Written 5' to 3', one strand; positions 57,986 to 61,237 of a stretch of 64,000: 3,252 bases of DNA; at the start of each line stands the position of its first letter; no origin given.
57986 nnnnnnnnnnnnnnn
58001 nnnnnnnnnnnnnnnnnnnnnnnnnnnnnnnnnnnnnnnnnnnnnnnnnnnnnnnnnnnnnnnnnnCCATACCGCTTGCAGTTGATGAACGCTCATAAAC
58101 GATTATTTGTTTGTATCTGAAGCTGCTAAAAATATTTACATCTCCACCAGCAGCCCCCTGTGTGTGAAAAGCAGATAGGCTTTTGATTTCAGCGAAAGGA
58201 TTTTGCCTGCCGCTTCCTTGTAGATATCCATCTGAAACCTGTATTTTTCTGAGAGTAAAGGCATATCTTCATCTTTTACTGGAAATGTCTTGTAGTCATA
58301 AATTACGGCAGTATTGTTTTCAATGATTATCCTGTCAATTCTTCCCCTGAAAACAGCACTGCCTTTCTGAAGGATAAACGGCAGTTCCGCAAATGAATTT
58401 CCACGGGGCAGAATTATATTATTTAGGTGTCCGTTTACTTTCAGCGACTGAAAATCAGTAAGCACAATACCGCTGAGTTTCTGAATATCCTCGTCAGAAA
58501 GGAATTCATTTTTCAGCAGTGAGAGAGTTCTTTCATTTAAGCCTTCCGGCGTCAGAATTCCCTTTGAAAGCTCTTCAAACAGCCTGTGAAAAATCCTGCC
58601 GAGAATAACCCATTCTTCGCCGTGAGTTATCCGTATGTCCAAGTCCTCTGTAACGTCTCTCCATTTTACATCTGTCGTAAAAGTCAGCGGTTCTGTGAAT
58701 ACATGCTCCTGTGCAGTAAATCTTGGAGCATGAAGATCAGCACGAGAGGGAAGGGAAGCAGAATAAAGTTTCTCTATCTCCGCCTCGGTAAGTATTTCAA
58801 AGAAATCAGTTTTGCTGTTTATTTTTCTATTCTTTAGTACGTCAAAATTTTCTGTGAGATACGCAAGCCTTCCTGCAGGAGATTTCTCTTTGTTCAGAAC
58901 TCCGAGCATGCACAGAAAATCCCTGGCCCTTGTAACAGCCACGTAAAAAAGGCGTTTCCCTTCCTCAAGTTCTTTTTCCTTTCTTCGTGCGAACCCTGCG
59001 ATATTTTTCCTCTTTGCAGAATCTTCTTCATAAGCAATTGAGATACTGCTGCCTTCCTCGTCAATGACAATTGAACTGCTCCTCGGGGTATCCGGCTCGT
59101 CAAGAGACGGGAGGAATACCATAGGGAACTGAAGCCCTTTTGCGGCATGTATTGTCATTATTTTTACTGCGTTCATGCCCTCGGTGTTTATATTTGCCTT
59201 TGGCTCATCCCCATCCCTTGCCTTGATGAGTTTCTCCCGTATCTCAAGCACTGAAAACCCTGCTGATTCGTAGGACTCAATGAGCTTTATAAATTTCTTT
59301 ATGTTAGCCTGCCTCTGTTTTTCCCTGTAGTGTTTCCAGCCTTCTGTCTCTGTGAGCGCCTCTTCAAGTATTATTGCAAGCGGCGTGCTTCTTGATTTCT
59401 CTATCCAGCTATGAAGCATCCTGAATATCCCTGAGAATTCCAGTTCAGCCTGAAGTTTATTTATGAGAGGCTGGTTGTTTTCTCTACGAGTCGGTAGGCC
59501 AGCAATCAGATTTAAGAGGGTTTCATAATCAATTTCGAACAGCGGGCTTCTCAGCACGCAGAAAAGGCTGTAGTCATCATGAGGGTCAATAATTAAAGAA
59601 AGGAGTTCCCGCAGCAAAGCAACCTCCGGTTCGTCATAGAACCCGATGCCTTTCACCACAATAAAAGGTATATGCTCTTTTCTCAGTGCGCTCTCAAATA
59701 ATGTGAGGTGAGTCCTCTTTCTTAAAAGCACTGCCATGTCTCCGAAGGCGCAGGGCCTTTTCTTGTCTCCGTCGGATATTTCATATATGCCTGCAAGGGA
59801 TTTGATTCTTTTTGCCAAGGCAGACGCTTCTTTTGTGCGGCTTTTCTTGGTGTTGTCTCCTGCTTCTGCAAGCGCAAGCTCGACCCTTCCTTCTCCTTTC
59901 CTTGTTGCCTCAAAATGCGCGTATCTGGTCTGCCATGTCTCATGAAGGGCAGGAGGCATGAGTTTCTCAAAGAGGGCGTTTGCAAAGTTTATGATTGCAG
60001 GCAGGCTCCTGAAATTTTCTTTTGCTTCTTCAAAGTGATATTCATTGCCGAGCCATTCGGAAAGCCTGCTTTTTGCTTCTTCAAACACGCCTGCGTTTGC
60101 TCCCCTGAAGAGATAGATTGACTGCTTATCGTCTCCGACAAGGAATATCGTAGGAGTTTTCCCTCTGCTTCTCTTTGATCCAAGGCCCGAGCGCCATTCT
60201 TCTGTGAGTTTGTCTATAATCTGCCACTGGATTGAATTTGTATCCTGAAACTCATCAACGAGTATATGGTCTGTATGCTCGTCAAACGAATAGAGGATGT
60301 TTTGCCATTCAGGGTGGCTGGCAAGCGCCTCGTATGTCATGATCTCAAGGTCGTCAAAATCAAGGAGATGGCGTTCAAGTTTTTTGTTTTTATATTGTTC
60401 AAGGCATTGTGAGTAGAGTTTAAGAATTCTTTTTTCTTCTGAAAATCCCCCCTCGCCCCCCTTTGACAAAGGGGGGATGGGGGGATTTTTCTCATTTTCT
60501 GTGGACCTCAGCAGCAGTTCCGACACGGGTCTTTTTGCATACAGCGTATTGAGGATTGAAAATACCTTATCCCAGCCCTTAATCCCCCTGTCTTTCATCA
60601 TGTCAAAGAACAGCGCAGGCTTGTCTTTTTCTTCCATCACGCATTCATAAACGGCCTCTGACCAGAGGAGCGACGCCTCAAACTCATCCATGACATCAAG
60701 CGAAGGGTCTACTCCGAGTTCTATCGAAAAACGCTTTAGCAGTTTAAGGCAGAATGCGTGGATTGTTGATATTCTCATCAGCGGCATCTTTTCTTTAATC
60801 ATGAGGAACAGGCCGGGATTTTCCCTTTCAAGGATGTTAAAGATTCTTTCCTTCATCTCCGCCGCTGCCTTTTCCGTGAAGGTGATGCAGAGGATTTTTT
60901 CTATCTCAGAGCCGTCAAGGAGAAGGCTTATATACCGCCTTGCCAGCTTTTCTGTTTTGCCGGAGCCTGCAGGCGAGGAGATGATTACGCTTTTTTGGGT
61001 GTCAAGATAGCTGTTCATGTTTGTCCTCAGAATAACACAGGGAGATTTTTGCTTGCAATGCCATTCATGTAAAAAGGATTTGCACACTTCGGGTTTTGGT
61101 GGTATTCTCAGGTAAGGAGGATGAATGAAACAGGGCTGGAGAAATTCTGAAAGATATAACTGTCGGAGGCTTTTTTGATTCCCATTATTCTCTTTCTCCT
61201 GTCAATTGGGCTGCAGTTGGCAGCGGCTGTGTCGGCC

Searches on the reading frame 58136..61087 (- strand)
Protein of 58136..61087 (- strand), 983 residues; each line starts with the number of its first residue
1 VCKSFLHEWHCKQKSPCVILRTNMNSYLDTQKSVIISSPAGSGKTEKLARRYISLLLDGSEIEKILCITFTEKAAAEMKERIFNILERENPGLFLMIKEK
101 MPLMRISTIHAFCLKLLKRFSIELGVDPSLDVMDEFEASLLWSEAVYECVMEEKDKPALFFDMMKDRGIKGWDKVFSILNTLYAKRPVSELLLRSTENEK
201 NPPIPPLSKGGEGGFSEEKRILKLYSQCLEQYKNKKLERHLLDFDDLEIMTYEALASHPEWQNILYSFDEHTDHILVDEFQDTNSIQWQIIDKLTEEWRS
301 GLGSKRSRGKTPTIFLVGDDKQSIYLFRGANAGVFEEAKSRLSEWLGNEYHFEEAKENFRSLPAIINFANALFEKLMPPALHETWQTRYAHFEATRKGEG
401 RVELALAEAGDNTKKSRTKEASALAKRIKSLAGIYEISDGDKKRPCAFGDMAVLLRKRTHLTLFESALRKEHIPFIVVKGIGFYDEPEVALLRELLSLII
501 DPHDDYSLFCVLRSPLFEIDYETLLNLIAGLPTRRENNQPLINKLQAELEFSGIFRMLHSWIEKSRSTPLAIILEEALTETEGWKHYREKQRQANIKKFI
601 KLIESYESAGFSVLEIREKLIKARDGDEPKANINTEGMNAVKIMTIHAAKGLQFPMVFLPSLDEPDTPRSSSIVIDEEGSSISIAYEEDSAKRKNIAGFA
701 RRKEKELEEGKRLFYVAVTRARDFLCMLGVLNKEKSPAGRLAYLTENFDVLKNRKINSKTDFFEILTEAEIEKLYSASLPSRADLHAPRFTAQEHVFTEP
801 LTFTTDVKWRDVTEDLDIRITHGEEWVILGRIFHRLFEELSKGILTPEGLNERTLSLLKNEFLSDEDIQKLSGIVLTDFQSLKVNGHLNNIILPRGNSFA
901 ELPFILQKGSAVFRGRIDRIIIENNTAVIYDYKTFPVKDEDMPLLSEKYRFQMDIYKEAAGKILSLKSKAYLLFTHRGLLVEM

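Call 57: search_protein_families(library=pfam, proteins=[window:58136-61087:-], max_evalue=0.01)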
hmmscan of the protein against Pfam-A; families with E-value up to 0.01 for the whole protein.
window:58136-61087:- (983 aa): 5 families
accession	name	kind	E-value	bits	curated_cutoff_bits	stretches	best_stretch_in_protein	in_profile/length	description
PF00580.27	UvrD-helicase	-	1.9e-54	185.6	23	1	30-340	12-268/271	UvrD/REP helicase N-terminal domain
PF13361.12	UvrD_C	-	3.7e-38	132.3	25.6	1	356-727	4-345/350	UvrD-like helicase C-terminal domain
PF13245.12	AAA_19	-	1.5e-17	64.4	25.1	1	31-328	11-134/134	AAA domain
PF12705.13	PDDEXK_1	-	3.5e-09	37.4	22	1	828-963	36-172/247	PD-(D/E)XK nuclease superfamily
PF13538.12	UvrD_C_2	-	8.2e-09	35.6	27.4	1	643-666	4-29/52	UvrD-like helicase C-terminal domain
